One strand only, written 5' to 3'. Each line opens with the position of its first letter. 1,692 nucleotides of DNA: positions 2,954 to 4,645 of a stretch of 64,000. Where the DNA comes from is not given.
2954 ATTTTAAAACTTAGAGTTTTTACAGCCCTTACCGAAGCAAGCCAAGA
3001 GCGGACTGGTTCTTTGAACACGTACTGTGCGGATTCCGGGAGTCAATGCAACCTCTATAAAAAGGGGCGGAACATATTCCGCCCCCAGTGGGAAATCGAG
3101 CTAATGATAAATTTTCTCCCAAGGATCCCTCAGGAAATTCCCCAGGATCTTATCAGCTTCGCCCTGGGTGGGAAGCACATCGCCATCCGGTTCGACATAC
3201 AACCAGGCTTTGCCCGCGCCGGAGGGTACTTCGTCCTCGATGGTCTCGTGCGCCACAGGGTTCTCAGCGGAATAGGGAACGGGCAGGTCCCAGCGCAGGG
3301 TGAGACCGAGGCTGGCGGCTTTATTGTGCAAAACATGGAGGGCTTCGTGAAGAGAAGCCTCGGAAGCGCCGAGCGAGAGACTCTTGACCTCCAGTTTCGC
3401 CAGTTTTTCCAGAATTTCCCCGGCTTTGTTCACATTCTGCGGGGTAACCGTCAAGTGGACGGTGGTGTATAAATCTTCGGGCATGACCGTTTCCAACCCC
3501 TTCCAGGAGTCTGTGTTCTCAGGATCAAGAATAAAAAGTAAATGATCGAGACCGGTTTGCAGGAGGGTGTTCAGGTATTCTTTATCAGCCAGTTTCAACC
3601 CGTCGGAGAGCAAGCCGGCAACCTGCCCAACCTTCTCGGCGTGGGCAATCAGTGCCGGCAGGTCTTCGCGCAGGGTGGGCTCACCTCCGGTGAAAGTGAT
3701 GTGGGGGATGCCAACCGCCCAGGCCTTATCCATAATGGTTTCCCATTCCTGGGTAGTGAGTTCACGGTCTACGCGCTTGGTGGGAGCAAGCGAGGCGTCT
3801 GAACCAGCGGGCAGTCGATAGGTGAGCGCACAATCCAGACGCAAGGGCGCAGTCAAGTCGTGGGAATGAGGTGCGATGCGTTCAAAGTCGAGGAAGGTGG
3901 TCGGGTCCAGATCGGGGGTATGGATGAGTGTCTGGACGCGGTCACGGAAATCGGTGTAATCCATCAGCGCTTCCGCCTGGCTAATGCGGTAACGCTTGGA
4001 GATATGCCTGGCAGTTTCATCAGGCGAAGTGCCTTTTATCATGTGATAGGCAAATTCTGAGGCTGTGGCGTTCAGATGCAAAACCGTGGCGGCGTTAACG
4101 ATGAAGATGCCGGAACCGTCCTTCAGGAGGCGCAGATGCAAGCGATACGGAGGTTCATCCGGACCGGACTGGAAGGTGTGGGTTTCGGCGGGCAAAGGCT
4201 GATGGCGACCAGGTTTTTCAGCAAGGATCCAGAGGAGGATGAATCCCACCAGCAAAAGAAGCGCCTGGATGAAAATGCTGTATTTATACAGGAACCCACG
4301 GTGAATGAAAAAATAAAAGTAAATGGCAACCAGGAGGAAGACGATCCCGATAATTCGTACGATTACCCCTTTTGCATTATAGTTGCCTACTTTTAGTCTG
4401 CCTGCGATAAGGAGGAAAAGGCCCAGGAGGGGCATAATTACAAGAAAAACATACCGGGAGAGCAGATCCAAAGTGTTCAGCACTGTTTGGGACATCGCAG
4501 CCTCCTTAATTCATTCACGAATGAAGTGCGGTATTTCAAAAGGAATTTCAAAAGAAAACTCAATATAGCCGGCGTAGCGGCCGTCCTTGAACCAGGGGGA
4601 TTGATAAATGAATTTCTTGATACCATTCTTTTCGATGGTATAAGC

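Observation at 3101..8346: Undescribed-looking radical-SAM module: active RRE-rSAM-SPASM enzyme plus an Fe-S-less membrane paralogue bracketing two PAS-like paralogues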

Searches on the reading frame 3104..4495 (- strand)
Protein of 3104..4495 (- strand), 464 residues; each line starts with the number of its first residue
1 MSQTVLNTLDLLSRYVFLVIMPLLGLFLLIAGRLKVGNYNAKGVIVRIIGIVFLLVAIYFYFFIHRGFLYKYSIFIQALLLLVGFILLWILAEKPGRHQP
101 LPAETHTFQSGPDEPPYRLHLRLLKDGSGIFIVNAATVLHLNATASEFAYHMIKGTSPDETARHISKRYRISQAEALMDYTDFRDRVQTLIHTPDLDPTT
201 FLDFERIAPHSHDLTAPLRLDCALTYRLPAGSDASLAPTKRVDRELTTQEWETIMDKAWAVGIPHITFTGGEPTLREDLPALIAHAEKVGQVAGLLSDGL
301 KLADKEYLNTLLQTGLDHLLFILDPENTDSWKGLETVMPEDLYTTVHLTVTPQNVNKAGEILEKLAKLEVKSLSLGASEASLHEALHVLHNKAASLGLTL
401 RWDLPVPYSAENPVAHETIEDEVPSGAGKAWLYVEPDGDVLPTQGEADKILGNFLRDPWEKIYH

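Call 7: search_protein_families(library=pfam, max_evalue=0.01, proteins=[window:3104-4495:-])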
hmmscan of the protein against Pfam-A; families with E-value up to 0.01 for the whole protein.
seq(464 aa): 1 family
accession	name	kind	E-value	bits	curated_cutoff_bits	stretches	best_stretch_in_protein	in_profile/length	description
PF04055.27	Radical_SAM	-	1.9e-08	35.1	29.5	1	239-321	21-107/166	Radical SAM superfamily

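Call 8: search_protein_families(library=ncbifam, max_evalue=0.01, proteins=[window:3104-4495:-])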
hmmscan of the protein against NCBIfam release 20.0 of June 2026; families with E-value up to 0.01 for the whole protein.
seq(464 aa): 32 families (the best 25 are shown)
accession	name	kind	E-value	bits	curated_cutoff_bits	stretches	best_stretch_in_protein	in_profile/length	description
TIGR02109.1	PQQ_syn_pqqE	equivalog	6.2e-19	68.1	381.35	1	214-323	3-113/358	pyrroloquinoline quinone biosynthesis protein PqqE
TIGR04347.1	pseudo_SAM_Halo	equivalog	8.9e-12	45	525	1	237-350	59-184/390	TIGR04347 family pseudo-SAM/SPASM protein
TIGR02668.1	moaA_archaeal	equivalog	1.7e-10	40.4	325.25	1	240-335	34-128/303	GTP 3',8-cyclase MoaA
NF045646.2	rSAM_Se_TrsS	equivalog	3e-09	35.9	490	1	244-331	113-203/441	radical SAM (seleno)protein TrsS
TIGR02666.1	moaA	equivalog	4.9e-09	35.6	284.05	1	243-324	40-123/336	GTP 3',8-cyclase MoaA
TIGR04546.1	rSAM_ahbC_deAc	equivalog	7e-09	35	650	1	239-326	62-148/390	12,18-didecarboxysiroheme deacetylase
NF001199.0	PRK00164.2-1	equivalog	1.7e-08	33.9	231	1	242-334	38-129/308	GTP 3',8-cyclase MoaA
TIGR04403.1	rSAM_skfB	equivalog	6.1e-08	31.9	300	1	238-306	125-193/402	sporulation killing factor system radical SAM maturase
TIGR04051.1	rSAM_NirJ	equivalog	1.9e-07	30.4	515.45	1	242-324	28-109/354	heme d1 biosynthesis radical SAM protein NirJ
NF045574.1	sacti_mat_StsB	exception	2.2e-07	30.1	625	1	240-298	119-177/466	StsB family radical SAM/SPASM domain sactipeptide maturase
TIGR04054.1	rSAM_NirJ1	equivalog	2.2e-07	29.9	650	1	239-334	59-155/387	putative heme d1 biosynthesis radical SAM protein NirJ1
NF045702.1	rSAM_GDGT_ether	equivalog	2.9e-07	29.5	450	1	258-325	131-200/486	tetraether lipid synthase Tes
TIGR04545.1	rSAM_ahbD_hemeb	equivalog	4.3e-07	29.7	500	1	241-331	25-114/339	heme b synthase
TIGR04055.1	rSAM_NirJ2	equivalog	5.4e-07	29.5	500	1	240-325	23-107/326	putative heme d1 biosynthesis radical SAM protein NirJ2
TIGR04053.2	TIGR04053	equivalog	1.9e-06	27.4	395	1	237-329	29-123/366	TIGR04053 family radical SAM/SPASM domain-containing protein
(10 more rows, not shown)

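Call 9: find_homologous_proteins(query=window:3104-4495:-)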
Query seq(464 aa) (464 aa): 5786 proteins with E <= 0.001 among 8000 candidates; the best 120 are listed.
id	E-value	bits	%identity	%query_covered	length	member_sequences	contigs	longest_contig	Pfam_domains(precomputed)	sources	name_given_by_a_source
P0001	0.0e+0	1051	100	100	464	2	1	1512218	PF04055.28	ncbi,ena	-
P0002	6.7e-288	973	92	97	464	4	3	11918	PF04055.28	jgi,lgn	jgi:hypothetical protein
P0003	1.8e-284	962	90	100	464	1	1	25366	PF04055.28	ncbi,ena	-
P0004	4.2e-284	960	90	100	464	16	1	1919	PF04055.28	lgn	-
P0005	2.1e-282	955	89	100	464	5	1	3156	PF04055.28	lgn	-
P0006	1.1e-281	952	89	100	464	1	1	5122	PF04055.28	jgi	jgi:hypothetical protein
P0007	3.5e-281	951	89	100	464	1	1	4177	PF04055.28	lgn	-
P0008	4.8e-280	947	88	100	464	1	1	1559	PF04055.28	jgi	jgi:hypothetical protein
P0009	3.3e-277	938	88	100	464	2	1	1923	PF04055.28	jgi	jgi:hypothetical protein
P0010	3.7e-275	931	88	100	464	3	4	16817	PF04055.28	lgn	-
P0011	8.9e-274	926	87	100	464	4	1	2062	PF04055.28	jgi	jgi:hypothetical protein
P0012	6.5e-273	924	87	100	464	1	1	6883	PF04055.28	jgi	jgi:hypothetical protein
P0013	1.6e-272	922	87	100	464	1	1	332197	PF04055.28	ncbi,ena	-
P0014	4.8e-272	921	88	99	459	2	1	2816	PF04055.28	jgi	jgi:hypothetical protein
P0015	5.7e-263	891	84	100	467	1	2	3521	PF04055.28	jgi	jgi:hypothetical protein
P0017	1.4e-253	860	81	100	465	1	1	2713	PF04055.28,PF05402.19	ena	-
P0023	3.2e-242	822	78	100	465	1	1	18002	PF04055.28,PF05402.19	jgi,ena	-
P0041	3.2e-235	799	75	100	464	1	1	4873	PF04055.28,PF05402.19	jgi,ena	-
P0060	1.3e-232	791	74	100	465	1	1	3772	PF04055.28,PF05402.19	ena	-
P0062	2.3e-232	790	74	100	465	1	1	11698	PF04055.28,PF05402.19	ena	-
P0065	5.4e-232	789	73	100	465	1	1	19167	PF04055.28,PF05402.19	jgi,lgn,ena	-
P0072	1.7e-231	787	73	100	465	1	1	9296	PF04055.28,PF05402.19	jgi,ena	-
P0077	9.7e-231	785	73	99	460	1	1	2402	PF04055.28,PF05402.19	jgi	-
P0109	1.7e-222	757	75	98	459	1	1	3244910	PF04055.28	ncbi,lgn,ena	-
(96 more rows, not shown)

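Call 11: find_encoding_contigs(protein=P0001, flank=8000, max_places=3)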
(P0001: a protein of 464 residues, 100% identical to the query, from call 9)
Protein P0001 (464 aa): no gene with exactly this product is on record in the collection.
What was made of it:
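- Tried and rejected: Looking up the window's own E protein found no contig on record (call 11).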

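Call 12: find_encoding_contigs(protein=P0109, flank=8000, max_places=3)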
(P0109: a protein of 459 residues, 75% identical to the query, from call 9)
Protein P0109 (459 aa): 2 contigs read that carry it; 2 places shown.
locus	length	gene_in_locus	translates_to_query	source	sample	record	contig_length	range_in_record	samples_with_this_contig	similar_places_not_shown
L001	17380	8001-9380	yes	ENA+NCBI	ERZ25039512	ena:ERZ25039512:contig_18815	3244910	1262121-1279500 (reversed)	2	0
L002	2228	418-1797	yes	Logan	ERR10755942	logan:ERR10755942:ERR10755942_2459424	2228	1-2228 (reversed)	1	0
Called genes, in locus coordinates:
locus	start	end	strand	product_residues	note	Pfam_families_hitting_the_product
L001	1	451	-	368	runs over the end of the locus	PF01210:NAD_Gly3P_dh_N, PF02558:ApbA (weak), PF03446:NAD_binding_2, PF03807:F420_oxidored (weak), PF02317:Octopine_DH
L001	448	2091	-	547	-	PF02310:B12-binding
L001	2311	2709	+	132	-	-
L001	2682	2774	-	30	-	-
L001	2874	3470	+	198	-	-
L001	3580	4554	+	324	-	-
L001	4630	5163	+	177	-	PF01797:Y1_Tnp (weak)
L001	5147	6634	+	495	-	-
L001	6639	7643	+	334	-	PF01546:Peptidase_M20 (weak), PF04389:Peptidase_M28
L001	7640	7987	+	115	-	PF08448:PAS_4 (weak)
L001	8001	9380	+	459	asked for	PF04055:Radical_SAM (weak)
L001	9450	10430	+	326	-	PF13793:Pribosyltran_N, PF14572:Pribosyl_synth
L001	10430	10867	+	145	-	PF09719:C_GCAxxG_C_C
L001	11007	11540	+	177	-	PF22784:PTP-SAK, PF22785:Tc-R-P, PF22741:PTP-NADK, PF14566:PTPlike_phytase (faint), PF00782:DSPc (weak)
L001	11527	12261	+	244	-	PF01209:Ubie_methyltran, PF13489:Methyltransf_23, PF13847:Methyltransf_31, PF08241:Methyltransf_11, PF08242:Methyltransf_12, PF13649:Methyltransf_25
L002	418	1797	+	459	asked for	PF04055:Radical_SAM (weak)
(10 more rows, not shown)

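Call 14: find_related_loci(query=A1, collection=genome_contigs, flank=10000)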
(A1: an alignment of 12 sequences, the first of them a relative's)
Query A1 (464 aa) in genome_contigs; peptide patterns used: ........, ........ (x = any residue, [..] = any of these).
598 stretches matched a pattern (row limit reached: there are more); 570 encode a relative of the query (tblastn E <= 1e-3); the best 80 are kept; 80 distinct loci.
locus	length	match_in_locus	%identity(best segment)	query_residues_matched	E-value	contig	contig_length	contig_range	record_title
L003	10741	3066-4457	88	1-464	0e+0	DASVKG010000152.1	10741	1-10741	MAG TPA_asm: Anaerolineales bacterium isolate SMAG_U3040 k141_79102, whole genome shotgun sequence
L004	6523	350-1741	90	1-464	0e+0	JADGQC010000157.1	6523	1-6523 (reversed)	MAG: Anaerolineales bacterium isolate Chersky.3_33 contig-100_8762, whole genome shotgun sequence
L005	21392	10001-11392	87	1-464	0e+0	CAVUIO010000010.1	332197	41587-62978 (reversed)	MAG: uncultured Chloroflexia bacterium isolate MFD01872.bin.2.100 genome assembly, contig: contig_47591, whole genome sh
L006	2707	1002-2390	80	1-463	0e+0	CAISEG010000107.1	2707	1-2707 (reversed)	MAG: uncultured Anaerolineales bacterium isolate AlinenSedimentsD1_bin-0189 genome assembly, contig: bin-0189:107/194, w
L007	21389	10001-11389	76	1-463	0e+0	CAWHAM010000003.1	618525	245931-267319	MAG: uncultured Chloroflexia bacterium isolate MFD04408.bin.1.215 genome assembly, contig: contig_27938, whole genome sh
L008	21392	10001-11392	74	1-464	0e+0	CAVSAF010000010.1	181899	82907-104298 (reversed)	MAG: uncultured Chloroflexia bacterium isolate MFD05942.bin.3.283 genome assembly, contig: contig_14445, whole genome sh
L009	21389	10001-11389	75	1-463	0e+0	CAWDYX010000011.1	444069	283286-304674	MAG: uncultured Chloroflexia bacterium isolate MFD04408.bin.1.46 genome assembly, contig: contig_30905, whole genome sho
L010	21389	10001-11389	75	1-463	0e+0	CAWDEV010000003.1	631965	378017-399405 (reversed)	MAG: uncultured Chloroflexia bacterium isolate MFD05942.bin.1.268 genome assembly, contig: contig_14532, whole genome sh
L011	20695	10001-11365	76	3-464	0e+0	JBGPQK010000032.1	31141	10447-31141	MAG: Anaerolineae bacterium isolate OBJ1_062018_150_34 k141_1174106_length_31141_cov_30.2514, whole genome shotgun seque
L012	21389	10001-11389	75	1-463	0e+0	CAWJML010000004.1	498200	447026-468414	MAG: uncultured Chloroflexia bacterium isolate MFD02809.bin.2.225 genome assembly, contig: contig_190416, whole genome s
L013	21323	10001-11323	75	16-463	0e+0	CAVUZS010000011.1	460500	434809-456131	MAG: uncultured Chloroflexia bacterium isolate MFD04492.bin.2.97 genome assembly, contig: contig_31819, whole genome sho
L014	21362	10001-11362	74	4-464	0e+0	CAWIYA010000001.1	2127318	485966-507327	MAG: uncultured Chloroflexia bacterium isolate MFD05942.bin.1.108 genome assembly, contig: contig_1859, whole genome sho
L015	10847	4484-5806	74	16-463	0e+0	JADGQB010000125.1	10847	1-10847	MAG: Anaerolineales bacterium isolate Chersky.20_11 contig-100_857, whole genome shotgun sequence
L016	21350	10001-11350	75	11-464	0e+0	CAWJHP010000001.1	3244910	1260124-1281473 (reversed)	MAG: uncultured Chloroflexia bacterium isolate MFD03726.bin.1.113 genome assembly, contig: contig_18815, whole genome sh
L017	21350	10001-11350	72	11-464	0e+0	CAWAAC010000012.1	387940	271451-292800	MAG: uncultured Chloroflexia bacterium isolate MFD01689.bin.2.45 genome assembly, contig: contig_23810, whole genome sho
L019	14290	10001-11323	72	16-463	0e+0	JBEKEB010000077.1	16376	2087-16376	MAG: Anaerolineales bacterium isolate SPRUCE 197 SPRUCE_197_77, whole genome shotgun sequence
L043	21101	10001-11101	69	99-464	1e-174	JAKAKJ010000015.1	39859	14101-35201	MAG: Chloroflexi bacterium isolate WY4.bin62 NODE_1145_length_39859_cov_3.173890, whole genome shotgun sequence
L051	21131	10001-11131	70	87-463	4e-171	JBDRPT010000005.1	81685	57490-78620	MAG: Chloroflexota bacterium isolate MEGAHIT-group-2.133 k141_889034, whole genome shotgun sequence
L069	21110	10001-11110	67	91-464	1e-167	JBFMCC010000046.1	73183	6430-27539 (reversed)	MAG: Chloroflexota bacterium isolate MAG181 MAG181_46, whole genome shotgun sequence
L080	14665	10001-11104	67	97-463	8e-165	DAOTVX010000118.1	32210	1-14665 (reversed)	MAG TPA_asm: Anaerolineales bacterium isolate H111_87 k127_495092, whole genome shotgun sequence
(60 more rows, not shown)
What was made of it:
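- At least 570 GTDB species genomes encode an E relative, and the best 80 are all Chloroflexota (call 14).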

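Call 27: list_cluster_members(proteins=[P0001, window:4514-4855:-, window:4862-5200:-, window:8399-8815:-])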
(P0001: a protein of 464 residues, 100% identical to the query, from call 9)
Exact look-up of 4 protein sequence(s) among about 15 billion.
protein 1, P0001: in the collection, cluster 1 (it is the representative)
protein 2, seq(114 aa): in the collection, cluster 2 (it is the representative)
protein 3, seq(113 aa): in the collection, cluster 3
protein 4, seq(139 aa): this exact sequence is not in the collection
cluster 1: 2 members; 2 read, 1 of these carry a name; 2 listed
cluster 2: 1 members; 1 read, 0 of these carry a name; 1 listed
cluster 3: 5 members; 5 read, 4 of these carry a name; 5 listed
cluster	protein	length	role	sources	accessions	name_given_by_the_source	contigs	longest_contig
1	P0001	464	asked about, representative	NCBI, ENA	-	-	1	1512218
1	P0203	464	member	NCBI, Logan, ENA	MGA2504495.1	MAG: radical SAM protein [Anaerolineales bacterium]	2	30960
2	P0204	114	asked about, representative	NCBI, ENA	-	-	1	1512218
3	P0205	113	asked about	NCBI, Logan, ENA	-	-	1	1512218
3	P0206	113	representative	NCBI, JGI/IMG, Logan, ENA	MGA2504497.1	MAG: diguanylate cyclase [Anaerolineales bacterium]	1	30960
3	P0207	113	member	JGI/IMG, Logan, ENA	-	hypothetical protein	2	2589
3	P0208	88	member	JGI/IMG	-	hypothetical protein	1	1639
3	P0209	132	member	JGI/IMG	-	hypothetical protein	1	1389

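Call 29: find_encoding_contigs(protein=P0203, flank=10000, max_places=2)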
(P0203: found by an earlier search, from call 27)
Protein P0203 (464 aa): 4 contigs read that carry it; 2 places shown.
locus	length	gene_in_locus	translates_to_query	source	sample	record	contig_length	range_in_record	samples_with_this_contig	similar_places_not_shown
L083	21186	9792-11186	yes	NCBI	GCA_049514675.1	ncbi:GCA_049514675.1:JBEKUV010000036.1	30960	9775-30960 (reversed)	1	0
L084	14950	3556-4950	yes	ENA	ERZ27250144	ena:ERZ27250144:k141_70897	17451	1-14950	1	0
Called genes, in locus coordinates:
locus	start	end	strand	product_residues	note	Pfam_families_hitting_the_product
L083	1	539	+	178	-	PF01314:AFOR_C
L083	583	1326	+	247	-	PF00392:GntR, PF07702:UTRA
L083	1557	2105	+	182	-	-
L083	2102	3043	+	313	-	PF13340:DUF4096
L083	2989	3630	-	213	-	PF04116:FA_hydroxylase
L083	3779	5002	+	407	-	PF00999:Na_H_Exchanger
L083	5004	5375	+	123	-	-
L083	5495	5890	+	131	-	-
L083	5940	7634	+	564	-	-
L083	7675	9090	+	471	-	PF04055:Radical_SAM, PF13186:SPASM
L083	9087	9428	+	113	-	-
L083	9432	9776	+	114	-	-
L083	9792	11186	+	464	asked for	PF04055:Radical_SAM (weak)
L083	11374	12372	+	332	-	PF13793:Pribosyltran_N, PF00156:Pribosyltran (faint), PF14572:Pribosyl_synth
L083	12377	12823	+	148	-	PF09719:C_GCAxxG_C_C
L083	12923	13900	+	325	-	PF13398:Peptidase_M50B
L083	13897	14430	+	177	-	PF22784:PTP-SAK, PF22785:Tc-R-P, PF00782:DSPc, PF22741:PTP-NADK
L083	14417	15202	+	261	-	PF13649:Methyltransf_25, PF13847:Methyltransf_31, PF08241:Methyltransf_11, PF08242:Methyltransf_12 (weak)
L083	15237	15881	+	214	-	PF10502:Peptidase_S26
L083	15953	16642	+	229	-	PF01791:DeoC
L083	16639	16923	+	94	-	-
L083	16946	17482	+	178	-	-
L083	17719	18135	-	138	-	-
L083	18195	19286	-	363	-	PF01244:Peptidase_M19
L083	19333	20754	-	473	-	PF00575:S1 (weak), PF21710:Spt6_S1 (faint), PF18614:RNase_II_C_S1 (faint), PF00575:S1, PF23459:S1_RRP5 (weak), PF00575:S1, PF23459:S1_RRP5 (weak)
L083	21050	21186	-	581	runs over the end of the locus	PF02463:SMC_N, PF13401:AAA_22 (faint), PF13476:AAA_23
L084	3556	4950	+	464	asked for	PF04055:Radical_SAM (weak)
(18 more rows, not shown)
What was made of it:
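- Tried and rejected: A member of the same 90 % cluster gave L083 instead (calls 27, 29).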

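Call 38: search_protein_families(library=pfam, max_evalue=0.01, proteins=[L069:8949-9971:+, L043:8931-9965:+, L017:8499-9503:+, L051:7206-9560:+, L080:8436-9947:+, L019:6457-6981:+])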
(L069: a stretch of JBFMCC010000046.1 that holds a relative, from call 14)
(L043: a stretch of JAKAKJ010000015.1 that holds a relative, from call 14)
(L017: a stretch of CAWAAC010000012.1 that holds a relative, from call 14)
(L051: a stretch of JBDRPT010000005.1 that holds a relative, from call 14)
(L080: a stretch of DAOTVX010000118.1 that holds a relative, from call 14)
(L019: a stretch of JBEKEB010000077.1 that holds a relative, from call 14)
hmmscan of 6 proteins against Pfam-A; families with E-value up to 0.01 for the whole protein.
L069:8949-9971:+ (340 aa): 0 families

L043:8931-9965:+ (344 aa): 1 family
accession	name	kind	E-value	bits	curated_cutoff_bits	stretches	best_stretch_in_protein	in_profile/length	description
PF17296.8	ArenaCapSnatch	-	0.009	15.9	27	0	95-187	60-146/172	Arenavirus cap snatching domain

L017:8499-9503:+ (334 aa): 5 families
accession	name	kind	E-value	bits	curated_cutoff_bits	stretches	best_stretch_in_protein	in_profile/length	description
PF04389.22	Peptidase_M28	-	1.2e-37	130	21.3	1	108-312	1-186/193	Peptidase family M28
PF01546.33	Peptidase_M20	-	1.8e-07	31.7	24.6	1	133-195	30-95/206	Peptidase family M20/M25/M40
PF05343.19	Peptidase_M42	-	6e-05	22.7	23.2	1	138-189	134-185/292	M42 glutamyl aminopeptidase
PF16254.10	DUF4910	-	0.0008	18.8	26.6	1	114-200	64-143/247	Domain of unknown function (DUF4910)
PF05450.20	Nicastrin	-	0.0095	15.9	25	0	123-202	5-93/218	Nicastrin large lobe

L051:7206-9560:+ (784 aa): 9 families
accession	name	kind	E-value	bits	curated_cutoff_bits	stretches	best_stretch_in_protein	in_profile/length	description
PF07676.18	PD40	-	9e-38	127.9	20.9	3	268-307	1-37/38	WD40-like Beta Propeller Repeat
PF16158.11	N_BRCA1_IG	-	2e-17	64.1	28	1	354-441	1-96/108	Ig-like domain from next to BRCA1 gene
PF25174.1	Beta-prop_THOC3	-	9.8e-10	38.3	305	1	472-560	144-231/272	THOC3 beta-propeller domain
PF00930.27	DPPIV_N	-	2.7e-09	36.7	22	0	235-322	1-81/354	Dipeptidyl peptidase IV (DPP IV) N-terminal region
PF12894.13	ANAPC4_WD40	-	7.7e-08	32.9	22.9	0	509-573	4-71/91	Anaphase-promoting complex subunit 4 WD40 domain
PF00400.38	WD40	-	3.6e-06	27.7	27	0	180-194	10-27/39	WD domain, G-beta repeat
PF23414.1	Beta-prop_EML_2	-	0.00012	22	90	0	475-611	16-147/266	Echinoderm microtubule-associated protein second beta-propeller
PF25460.1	Beta-prop_Aladin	-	0.0014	18.2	171.1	0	181-244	113-171/340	Aladin seven-bladed propeller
PF08450.18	SGL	-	0.0067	16.5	26.3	0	183-268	90-168/246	SMP-30/Gluconolactonase/LRE-like region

L080:8436-9947:+ (503 aa): 0 families

L019:6457-6981:+ (174 aa): 1 family
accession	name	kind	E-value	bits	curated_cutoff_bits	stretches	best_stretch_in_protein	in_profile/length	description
PF01797.21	Y1_Tnp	-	0.00033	21.2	23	1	42-108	28-92/121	Transposase IS200 like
